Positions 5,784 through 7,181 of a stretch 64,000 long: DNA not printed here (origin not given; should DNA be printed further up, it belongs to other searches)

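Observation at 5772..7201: SPFH/flotillin-like protein in a three-gene membrane module with overlapping small partner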

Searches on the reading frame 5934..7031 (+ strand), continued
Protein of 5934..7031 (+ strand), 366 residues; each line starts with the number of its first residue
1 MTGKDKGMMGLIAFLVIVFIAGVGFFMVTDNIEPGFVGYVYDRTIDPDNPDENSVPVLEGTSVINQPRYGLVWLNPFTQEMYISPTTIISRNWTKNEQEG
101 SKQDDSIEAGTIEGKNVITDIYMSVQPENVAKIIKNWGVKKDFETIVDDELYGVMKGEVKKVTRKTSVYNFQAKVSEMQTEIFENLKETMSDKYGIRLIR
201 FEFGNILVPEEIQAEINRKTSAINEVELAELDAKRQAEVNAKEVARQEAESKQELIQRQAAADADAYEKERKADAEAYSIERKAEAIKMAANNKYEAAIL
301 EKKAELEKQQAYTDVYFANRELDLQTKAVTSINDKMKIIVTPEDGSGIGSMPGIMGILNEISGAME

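Call 38: fold_search(model_id=the predicted structure, library=pdb)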
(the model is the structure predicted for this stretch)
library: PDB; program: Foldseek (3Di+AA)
matches with E <= 10: 270; with E <= 0.001: 58
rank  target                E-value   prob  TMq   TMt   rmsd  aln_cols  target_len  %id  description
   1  8rrh_A                1.1e-08  1.00  0.35  0.45  35.5       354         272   15  The human prohibitin complex (released 2024-12-18)
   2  9o9z_a                1.1e-08  1.00  0.33  0.44  36.2       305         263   15  The human PHB1/2 complex (closed) (released 2025-10-22)
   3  9o9u_A                2.1e-08  1.00  0.35  0.42  17.0       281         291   15  The Erlin1/2 complex (released 2025-10-22)
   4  9vvj_A                3.5e-08  1.00  0.35  0.41  16.1       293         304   16  Cryo-EM structure of the erlin1/2 complex purified using DDM and GDN (released 2026-03-25)
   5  9vvj_a                4.2e-08  1.00  0.34  0.39  18.5       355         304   16  Cryo-EM structure of the erlin1/2 complex purified using DDM and GDN (released 2026-03-25)
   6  8rrh_B                4.8e-08  1.00  0.34  0.41  37.5       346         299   14  The human prohibitin complex (released 2024-12-18)
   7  9vvg_A                1.1e-07  1.00  0.34  0.40  17.1       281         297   15  Cryo-EM structure of the erlin1/2 complex purified using GDN and CHS (released 2026-03-25)
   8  7vhq_G                1.1e-07  1.00  0.32  0.39  22.7       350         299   15  Structural insights into the membrane microdomain organization by SPFH family proteins (released 2022-01-19)
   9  4fvj_B                1.2e-07  1.00  0.27  0.78   2.5       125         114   14  SPFH domain of the mouse stomatin (Crystal form 2) (released 2012-08-15)
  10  9z7u_C                2.0e-07  1.00  0.34  0.45  14.0       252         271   14  Human Stomatin - C8 Symmetry (released 2026-02-25)
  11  4fvj_A                2.2e-07  1.00  0.27  0.79   2.4       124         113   14  SPFH domain of the mouse stomatin (Crystal form 2) (released 2012-08-15)
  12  9z7u_B                3.2e-07  1.00  0.34  0.44  14.0       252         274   14  Human Stomatin - C8 Symmetry (released 2026-02-25)
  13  9paw_XD               3.4e-07  1.00  0.32  0.41  23.5       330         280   13  Cryo-EM structure of the engineered HflK/C variant stabilized in the closed conformation via disulfide bond crosslink (released 2026-03-04)
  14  9wff_A                3.8e-07  1.00  0.34  0.42  15.2       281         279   18  Cryo-EM structure of the human Erlin2 oligomer (released 2026-01-21)
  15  9vvg_a                4.1e-07  1.00  0.32  0.38  16.0       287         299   16  Cryo-EM structure of the erlin1/2 complex purified using GDN and CHS (released 2026-03-25)
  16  9o9u_a                4.1e-07  1.00  0.32  0.38  16.1       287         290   17  The Erlin1/2 complex (released 2025-10-22)
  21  7vhq_E                9.2e-07  1.00  0.31  0.41  20.2       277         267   18  Structural insights into the membrane microdomain organization by SPFH family proteins (released 2022-01-19)
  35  8z5g_A                3.5e-06  1.00  0.32  0.40  20.6       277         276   18  Cryo-EM structure of E.coli SPFH-NfeD family protein complex QmcA-YbbJ (released 2024-08-21)
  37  9l3g_a                4.7e-06  1.00  0.34  0.32  13.9       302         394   11  Structure of the flotillin complex (released 2025-12-24)
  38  9l3g_A                4.7e-06  1.00  0.33  0.29  14.0       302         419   14  Structure of the flotillin complex (released 2025-12-24)
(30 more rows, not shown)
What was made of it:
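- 5934..7034 (+): SPFH/Band 7 gene, 366 aa, made up of:
- an N-terminal K-rich stub plus signal-anchor TM (residues 10-28, nt 5961-6017);
- the conserved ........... start motif;
- the SPFH alpha/beta core (residues 69-207, nt 6138-6554);
- a long helix (residues 210-310) plus a second helix (314-332), together nt 6561-6929;
- a conserved C-terminal segment, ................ (nt 6930-7031). Foldseek PDB hits to prohibitin, erlin, HflK/C, stomatin, QmcA and flotillin, all at probability 1.0 (call 38).
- On Flotillin: Flotillin ranks below prohibitin, erlin, HflK/C and stomatin in Foldseek (call 38).
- Closest known: Bacterial SPFH-NfeD operons. Same: An SPFH gene is co-transcribed with a membrane-protein partner, and the SPFH fold matches (call 38).
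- There are full-length structural matches to HflK/C-FtsH complexes (call 38). The fold also matches QmcA from the QmcA-YbbJ complex and flotillin (call 38).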

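Call 40: find_encoding_contigs(protein=P0002, flank=5000, max_places=1)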
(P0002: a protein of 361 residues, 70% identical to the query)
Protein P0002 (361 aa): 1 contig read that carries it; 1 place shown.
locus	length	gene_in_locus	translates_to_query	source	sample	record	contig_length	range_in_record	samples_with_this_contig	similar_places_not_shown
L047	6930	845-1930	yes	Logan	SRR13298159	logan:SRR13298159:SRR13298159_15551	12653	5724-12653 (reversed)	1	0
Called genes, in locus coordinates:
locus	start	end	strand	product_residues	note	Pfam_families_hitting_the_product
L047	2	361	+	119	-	?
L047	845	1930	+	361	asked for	PF01145:Band_7, PF13421:Band_7_1 (weak)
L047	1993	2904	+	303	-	PF09414:RNA_ligase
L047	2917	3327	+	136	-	PF01981:PTH2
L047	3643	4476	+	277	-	-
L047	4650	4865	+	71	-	-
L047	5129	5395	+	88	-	-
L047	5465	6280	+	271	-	PF06319:MmcB-like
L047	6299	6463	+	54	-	-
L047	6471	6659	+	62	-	-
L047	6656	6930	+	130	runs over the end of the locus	-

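Call 41: find_encoding_contigs(protein=P0006, flank=5000, max_places=1)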
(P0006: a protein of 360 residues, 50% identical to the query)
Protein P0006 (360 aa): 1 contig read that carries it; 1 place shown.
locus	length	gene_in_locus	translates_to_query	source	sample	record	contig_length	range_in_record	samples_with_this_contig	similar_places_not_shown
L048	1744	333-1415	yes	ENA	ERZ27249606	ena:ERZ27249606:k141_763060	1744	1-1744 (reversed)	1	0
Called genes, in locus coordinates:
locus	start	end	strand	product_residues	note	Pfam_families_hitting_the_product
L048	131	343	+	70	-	-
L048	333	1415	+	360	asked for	PF01145:Band_7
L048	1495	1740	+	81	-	-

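Call 42: find_encoding_contigs(protein=P0009, flank=5000, max_places=1)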
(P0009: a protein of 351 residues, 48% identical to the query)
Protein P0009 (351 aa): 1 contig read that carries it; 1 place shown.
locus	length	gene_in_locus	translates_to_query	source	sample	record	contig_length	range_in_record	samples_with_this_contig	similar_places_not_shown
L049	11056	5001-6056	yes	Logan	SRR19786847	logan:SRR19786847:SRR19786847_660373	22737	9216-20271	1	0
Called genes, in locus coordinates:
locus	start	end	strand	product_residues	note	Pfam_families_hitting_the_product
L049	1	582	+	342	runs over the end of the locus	PF13521:AAA_28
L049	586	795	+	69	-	-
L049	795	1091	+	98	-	-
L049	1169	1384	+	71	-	-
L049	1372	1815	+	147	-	PF01844:HNH, PF14279:HNH_5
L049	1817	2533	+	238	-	PF00149:Metallophos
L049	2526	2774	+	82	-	-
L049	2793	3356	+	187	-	PF00149:Metallophos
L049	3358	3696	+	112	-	-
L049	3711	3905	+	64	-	-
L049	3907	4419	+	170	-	-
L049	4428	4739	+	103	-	-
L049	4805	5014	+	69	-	-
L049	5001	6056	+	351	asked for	PF01145:Band_7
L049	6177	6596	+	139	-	-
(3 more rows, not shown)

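Call 43: find_encoding_contigs(protein=P0016, flank=5000, max_places=1)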
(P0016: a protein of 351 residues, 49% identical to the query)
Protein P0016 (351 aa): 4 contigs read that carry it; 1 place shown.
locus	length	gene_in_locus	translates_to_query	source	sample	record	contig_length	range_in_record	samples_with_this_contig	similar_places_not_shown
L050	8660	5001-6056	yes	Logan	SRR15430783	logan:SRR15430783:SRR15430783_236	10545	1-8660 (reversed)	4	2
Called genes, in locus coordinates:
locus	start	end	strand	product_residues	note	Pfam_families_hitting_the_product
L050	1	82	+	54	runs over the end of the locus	-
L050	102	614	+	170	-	-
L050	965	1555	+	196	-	PF13392:HNH_3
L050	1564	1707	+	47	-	-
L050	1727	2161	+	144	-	-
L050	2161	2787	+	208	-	-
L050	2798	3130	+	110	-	-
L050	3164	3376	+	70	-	-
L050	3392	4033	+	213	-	PF14528:LAGLIDADG_3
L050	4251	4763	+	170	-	-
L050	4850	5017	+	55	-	-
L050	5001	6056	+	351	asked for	PF01145:Band_7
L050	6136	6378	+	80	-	-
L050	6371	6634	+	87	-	-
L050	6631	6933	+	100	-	-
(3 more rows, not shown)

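Call 45: get_annotated_region(hit=H1, flank=2500)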
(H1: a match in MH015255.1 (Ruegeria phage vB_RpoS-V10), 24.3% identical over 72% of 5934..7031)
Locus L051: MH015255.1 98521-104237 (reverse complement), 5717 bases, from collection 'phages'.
description: Ruegeria phage vB_RpoS-V10, complete genome.
organism: Ruegeria phage vB_RpoS-V10 (NCBI taxid 2218616)
taxonomy: Viruses; Duplodnaviria; Heunggongvirae; Uroviricota; Caudoviricetes
host: Ruegeria pomeroyi DSS-3; source: Inner Harbor water; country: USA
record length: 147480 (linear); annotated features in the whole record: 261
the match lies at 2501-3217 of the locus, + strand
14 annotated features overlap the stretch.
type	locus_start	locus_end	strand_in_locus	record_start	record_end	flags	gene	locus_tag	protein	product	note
CDS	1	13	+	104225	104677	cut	-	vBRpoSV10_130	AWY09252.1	prohead protease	-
CDS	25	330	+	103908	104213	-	-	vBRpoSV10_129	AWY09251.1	hypothetical protein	-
CDS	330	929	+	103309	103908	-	-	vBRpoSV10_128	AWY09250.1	hypothetical protein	-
CDS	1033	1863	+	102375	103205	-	-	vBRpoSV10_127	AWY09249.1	hypothetical protein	-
CDS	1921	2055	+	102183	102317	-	-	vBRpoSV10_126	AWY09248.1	hypothetical protein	-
CDS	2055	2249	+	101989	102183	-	-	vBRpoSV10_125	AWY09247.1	hypothetical protein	-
CDS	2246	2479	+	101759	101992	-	-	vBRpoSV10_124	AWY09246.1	hypothetical protein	-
CDS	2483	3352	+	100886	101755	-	-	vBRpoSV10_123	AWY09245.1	transposase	-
CDS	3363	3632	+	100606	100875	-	-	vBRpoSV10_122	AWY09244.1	hypothetical protein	-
CDS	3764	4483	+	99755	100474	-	-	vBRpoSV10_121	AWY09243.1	hypothetical protein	-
CDS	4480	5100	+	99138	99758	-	-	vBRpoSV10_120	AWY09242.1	type I secretion protein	-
CDS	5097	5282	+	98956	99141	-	-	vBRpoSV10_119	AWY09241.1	hypothetical protein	-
CDS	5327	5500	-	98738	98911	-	-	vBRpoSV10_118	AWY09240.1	hypothetical protein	-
CDS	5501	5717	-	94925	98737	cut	-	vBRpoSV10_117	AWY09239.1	hypothetical protein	-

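Call 54: fold_search(model_id=the predicted structure, library=viral)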
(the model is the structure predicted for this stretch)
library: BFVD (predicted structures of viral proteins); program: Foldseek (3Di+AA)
matches with E <= 10: 123; with E <= 0.001: 24
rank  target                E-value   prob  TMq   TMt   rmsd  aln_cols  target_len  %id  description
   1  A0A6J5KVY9            5.6e-11  1.00  0.38  0.47  27.8       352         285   16  Band 7 domain containing protein [uncultured Caudovirales phage]
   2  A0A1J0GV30            1.3e-10  1.00  0.44  0.50  15.4       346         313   16  SPFH protein domain [Vibrio phage vB_VspP_pVa5]
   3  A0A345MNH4            4.2e-10  1.00  0.43  0.48  12.9       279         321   21  (no name in the UniProt tables at hand)
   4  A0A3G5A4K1            2.6e-09  1.00  0.38  0.19  19.1       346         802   16  Prohibitin domain-containing protein [Harvfovirus sp.]
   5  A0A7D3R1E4            3.8e-09  1.00  0.36  0.34  24.6       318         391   17  Regulator of protease activity HflC [Fadolivirus FV1/VV64]
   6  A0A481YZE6            4.9e-09  1.00  0.36  0.44  15.2       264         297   17  Band 7 domain-containing protein [Marseillevirus LCMAC202]
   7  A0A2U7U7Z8            6.3e-09  1.00  0.38  0.40  26.4       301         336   16  SPFH domain containing protein [Pandoravirus quercus]
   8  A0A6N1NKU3            1.1e-08  1.00  0.46  0.53  17.5       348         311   15  Band 7 domain-containing protein [Tupanvirus deep ocean]
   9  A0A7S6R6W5            1.7e-08  1.00  0.39  0.49  21.9       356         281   16  SPFH-domain membrane protein [Rhizobium phage Pasto]
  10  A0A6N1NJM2            4.7e-08  1.00  0.36  0.50  40.4       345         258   12  Band 7 domain-containing protein [Tupanvirus soda lake]
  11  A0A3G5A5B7            8.4e-08  1.00  0.31  0.23  28.0       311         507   16  SPFH domain / Band 7 domain containing protein [Harvfovirus sp.]
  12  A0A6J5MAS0            9.5e-08  1.00  0.33  0.44  35.0       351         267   16  Band 7 domain containing protein [uncultured Caudovirales phage]
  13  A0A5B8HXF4            1.0e-07  1.00  0.42  0.47  14.9       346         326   14  Band 7 domain-containing protein [Mimiviridae sp. ChoanoV1]
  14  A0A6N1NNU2            1.0e-07  1.00  0.32  0.36  18.2       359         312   15  Band 7 domain-containing protein [Tupanvirus deep ocean]
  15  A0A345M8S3            2.4e-07  1.00  0.38  0.47   3.3       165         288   19  Band-7-like membrane protein [Streptomyces phage StarPlatinum]
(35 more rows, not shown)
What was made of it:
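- Foldseek gives full-length matches to cage-forming SPFH subunits (call 38) and to viral SPFH proteins (call 54).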

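Call 69: search_dna_similar(query=L051:2483-3349:+, collection=phages, mode=protein, max_rows=30, rows=spread, max_evalue=0.001)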
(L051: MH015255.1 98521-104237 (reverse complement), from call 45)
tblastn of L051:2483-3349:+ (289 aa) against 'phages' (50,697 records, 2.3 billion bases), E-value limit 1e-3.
Records with a match: 748; places in all: 749; records where one place covers at least 80% of the query: 706.
Best place of each record, by identity: >=99% 2; 60-80% 4; <60% 742.
By first word of the organism name: Staphylococcus 247; Pseudomonas 75; Enterococcus 53; Erwinia 48; Klebsiella 45; Escherichia 38; Bacillus 33; Burkholderia 31; Salmonella 28; Caulobacter 26; and 41 more.
By host as written in the record: - 96; Staphylococcus aureus 84; Pseudomonas aeruginosa 23; Klebsiella pneumoniae 19; Erwinia amylovora 17; Staphylococcus sp. 17; Burkholderia sp. 15; Escherichia coli 15; and 223 more.
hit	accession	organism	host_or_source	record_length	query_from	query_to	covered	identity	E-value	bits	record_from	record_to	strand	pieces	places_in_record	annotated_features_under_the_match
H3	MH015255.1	Ruegeria phage vB_RpoS-V10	Ruegeria pomeroyi DSS-3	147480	21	289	93%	100.0%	6e-168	521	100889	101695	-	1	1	transposase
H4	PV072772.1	Burkholderia phage vB_E264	Burkholderia sp.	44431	22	284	91%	47.1%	4e-69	237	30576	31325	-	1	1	hypothetical protein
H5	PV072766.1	Burkholderia phage vB_E253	Burkholderia sp.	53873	22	284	91%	46.0%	5e-68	234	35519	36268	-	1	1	hypothetical protein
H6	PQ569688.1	Klebsiella phage vB_Kpn_K54_rec2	Klebsiella pneumoniae K23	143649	25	284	90%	43.8%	2e-59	209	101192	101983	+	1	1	lipoprotein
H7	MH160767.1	Escherichia phage vB_EcoM-Ro157c2YLVW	Escherichia sp. STEC O157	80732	22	284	91%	42.5%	2e-53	192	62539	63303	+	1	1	putative serine protease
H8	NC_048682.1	Raoultella phage Ro1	Raoultella ornithinolytica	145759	25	284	90%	42.0%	9e-56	199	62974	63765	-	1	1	lipoprotein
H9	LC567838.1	Stx2a-converting phage Stx2_95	-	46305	22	289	93%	39.9%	1e-47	175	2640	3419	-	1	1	serine protease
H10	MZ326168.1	Salmonella phage NINP13076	Salmonella enterica CDC K-1891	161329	25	284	90%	40.9%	3e-55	197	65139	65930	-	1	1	hypothetical protein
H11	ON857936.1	Pseudomonas phage vB_PaeP_FBPa29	Pseudomonas sp.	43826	22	284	91%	39.1%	1e-44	167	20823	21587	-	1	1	hypothetical protein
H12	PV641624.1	Pseudomonas phage Ps1.PMD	Pseudomonas aeruginosa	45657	22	284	91%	39.1%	1e-44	167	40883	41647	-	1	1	hypothetical protein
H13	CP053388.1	Escherichia phage CMS-2020a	Escherichia coli strain SCU-107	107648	22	284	91%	38.7%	5e-48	176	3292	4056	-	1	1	record has no annotation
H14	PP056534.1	Klebsiella phage MY01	Klebsiella pneumoniae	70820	22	284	91%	37.6%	2e-42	160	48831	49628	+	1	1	lipoprotein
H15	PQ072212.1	Erwinia phage Fifi051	Erwinia amylovora YBK14808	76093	22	287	92%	36.4%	1e-36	144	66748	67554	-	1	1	lipoprotein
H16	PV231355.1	Caulobacter phage RBC11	Caulobacter vibrioides CB15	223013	25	285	90%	30.0%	6e-29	121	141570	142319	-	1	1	putative serine protease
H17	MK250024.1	Prevotella phage Lak-B5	Prevotella sp.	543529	23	280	89%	26.2%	3e-15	82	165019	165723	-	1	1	record has no annotation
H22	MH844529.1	Staphylococcus phage 812h1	Staphylococcus sp.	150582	22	279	89%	25.4%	3e-10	67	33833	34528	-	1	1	prohibitin domain membrane protein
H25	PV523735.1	Enterococcus phage ZJGS2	Enterococcus mundtii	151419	22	259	82%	26.2%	8e-6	53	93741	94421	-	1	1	membrane protein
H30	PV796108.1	Bacillus phage Edson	Bacillus cereus BC102p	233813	24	277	88%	21.6%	1e-7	59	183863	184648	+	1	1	hypothetical protein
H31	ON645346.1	Arthrobacter phage Zucker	Arthrobacter globiformis NRRL B-2979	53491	82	264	63%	25.7%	2e-4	49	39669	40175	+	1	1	68: band-7-like membrane protein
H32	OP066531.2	Bacillus phage B13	Bacillus cereus VKM B-13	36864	231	284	19%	38.9%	4e-4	48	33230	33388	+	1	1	SPFH domain-containing membrane protein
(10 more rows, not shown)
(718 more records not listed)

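Call 70: get_annotated_region(hit=H22, flank=1500)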
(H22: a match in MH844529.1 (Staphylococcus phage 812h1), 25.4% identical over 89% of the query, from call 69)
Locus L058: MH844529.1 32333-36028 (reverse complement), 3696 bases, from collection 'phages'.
description: Staphylococcus phage 812h1, complete genome.
organism: Staphylococcus phage 812h1 (NCBI taxid 2419617)
taxonomy: Viruses; Duplodnaviria; Heunggongvirae; Uroviricota; Caudoviricetes; Herelleviridae; Twortvirinae; Kayvirus
host: Staphylococcus sp.; source: natural mutant selected on Staphylococcus aureus strain 1098; host-range mutant 812h1; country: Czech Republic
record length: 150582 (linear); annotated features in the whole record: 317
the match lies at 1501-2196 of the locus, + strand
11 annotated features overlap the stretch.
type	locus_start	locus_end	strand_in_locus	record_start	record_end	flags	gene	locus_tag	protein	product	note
CDS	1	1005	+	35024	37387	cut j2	-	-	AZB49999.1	N-acetylmuramoyl-L-alanine amidase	812h1_74; lysK; endolysin, N-acetylmuramoyl-L-alanine amidase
CDS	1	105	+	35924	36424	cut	-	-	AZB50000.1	HNH endonuclease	812h1_75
regulatory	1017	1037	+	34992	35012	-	-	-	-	terminator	-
regulatory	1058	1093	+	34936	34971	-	-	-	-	promoter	-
CDS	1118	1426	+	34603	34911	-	-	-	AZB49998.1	putative membrane-associated protein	812h1_73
CDS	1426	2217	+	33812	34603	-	-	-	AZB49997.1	prohibitin domain membrane protein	812h1_72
regulatory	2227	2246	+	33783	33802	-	-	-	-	terminator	-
regulatory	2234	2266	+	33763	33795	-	-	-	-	promoter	-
CDS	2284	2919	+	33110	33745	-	-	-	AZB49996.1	putative HNH endonuclease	812h1_71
regulatory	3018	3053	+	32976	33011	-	-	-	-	promoter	-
CDS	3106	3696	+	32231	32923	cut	-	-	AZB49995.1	lytic transglycosylase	812h1_70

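Call 71: get_annotated_region(hit=H25, flank=1500)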
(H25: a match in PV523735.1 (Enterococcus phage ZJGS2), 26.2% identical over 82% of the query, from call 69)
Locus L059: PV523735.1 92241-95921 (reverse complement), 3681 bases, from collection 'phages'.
description: Enterococcus phage ZJGS2, complete genome.
organism: Enterococcus phage ZJGS2 (NCBI taxid 3417017)
taxonomy: Viruses
host: Enterococcus mundtii; source: activated sludge; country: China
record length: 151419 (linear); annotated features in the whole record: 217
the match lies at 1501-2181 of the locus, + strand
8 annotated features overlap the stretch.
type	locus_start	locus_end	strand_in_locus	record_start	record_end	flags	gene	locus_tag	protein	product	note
CDS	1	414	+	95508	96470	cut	-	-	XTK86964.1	thymidylate synthase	-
CDS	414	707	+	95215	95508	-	-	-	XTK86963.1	hypothetical protein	-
CDS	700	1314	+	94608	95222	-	-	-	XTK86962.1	pyruvate formate-lyase 1-activating enzyme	-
CDS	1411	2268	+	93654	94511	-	-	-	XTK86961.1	membrane protein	-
CDS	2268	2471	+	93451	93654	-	-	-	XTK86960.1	putative transmembrane protein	-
CDS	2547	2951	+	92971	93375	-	-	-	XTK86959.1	hypothetical protein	-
CDS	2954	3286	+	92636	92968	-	-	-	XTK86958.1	transposase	-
CDS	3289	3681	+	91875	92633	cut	-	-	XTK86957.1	DUF1642 protein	protein of unknown function DUF1642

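Call 72: get_annotated_region(hit=H30, flank=1500)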
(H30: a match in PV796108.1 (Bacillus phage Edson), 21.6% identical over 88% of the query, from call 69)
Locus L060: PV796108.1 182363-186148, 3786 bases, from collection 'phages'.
description: Bacillus phage Edson, complete genome.
organism: Bacillus phage Edson (NCBI taxid 3442624)
taxonomy: Viruses; Duplodnaviria; Heunggongvirae; Uroviricota; Caudoviricetes
host: Bacillus cereus BC102p; source: -; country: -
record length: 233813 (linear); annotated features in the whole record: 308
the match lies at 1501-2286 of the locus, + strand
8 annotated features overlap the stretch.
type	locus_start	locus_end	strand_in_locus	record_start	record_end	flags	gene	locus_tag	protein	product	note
CDS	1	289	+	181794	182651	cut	-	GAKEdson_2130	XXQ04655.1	hypothetical protein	prediction:MetaGeneAnnotator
CDS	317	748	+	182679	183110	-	-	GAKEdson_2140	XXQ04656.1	hypothetical protein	prediction:MetaGeneAnnotator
CDS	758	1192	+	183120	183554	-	-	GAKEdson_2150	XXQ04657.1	hypothetical protein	prediction:MetaGeneAnnotator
CDS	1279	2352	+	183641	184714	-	-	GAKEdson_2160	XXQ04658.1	hypothetical protein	prediction:MetaGeneAnnotator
CDS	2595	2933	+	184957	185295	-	-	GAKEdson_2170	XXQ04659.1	hypothetical protein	prediction:MetaGeneAnnotator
CDS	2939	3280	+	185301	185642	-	-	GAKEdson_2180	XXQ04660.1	hypothetical protein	prediction:MetaGeneAnnotator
CDS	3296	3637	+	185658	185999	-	-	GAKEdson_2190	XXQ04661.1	hypothetical protein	prediction:MetaGeneAnnotator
CDS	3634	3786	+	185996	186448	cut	-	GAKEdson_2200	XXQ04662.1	hypothetical protein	prediction:MetaGeneAnnotator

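Call 77: get_annotated_region(hit=H10, flank=900)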
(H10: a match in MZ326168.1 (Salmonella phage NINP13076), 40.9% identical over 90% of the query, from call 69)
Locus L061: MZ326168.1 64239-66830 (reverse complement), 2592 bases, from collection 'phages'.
description: Salmonella phage NINP13076, complete genome.
organism: Salmonella phage NINP13076 (NCBI taxid 2849628)
taxonomy: Viruses; Duplodnaviria; Heunggongvirae; Uroviricota; Caudoviricetes; Vequintavirinae; Seunavirus
host: Salmonella enterica CDC K-1891; source: Sewage; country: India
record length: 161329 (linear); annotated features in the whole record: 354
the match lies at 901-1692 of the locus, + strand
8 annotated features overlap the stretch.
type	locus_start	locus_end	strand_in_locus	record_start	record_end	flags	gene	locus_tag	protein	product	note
CDS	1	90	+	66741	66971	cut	-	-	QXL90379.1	hypothetical protein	-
CDS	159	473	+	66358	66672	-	-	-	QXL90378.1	hypothetical protein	-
CDS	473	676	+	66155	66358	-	-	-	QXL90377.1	hypothetical protein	-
CDS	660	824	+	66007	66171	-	-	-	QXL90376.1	hypothetical protein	-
CDS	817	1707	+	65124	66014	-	-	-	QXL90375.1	hypothetical protein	-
CDS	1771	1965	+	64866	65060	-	-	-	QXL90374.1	hypothetical protein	-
CDS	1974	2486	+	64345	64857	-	-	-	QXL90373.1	hypothetical protein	-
CDS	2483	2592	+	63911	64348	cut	-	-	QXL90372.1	hypothetical protein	-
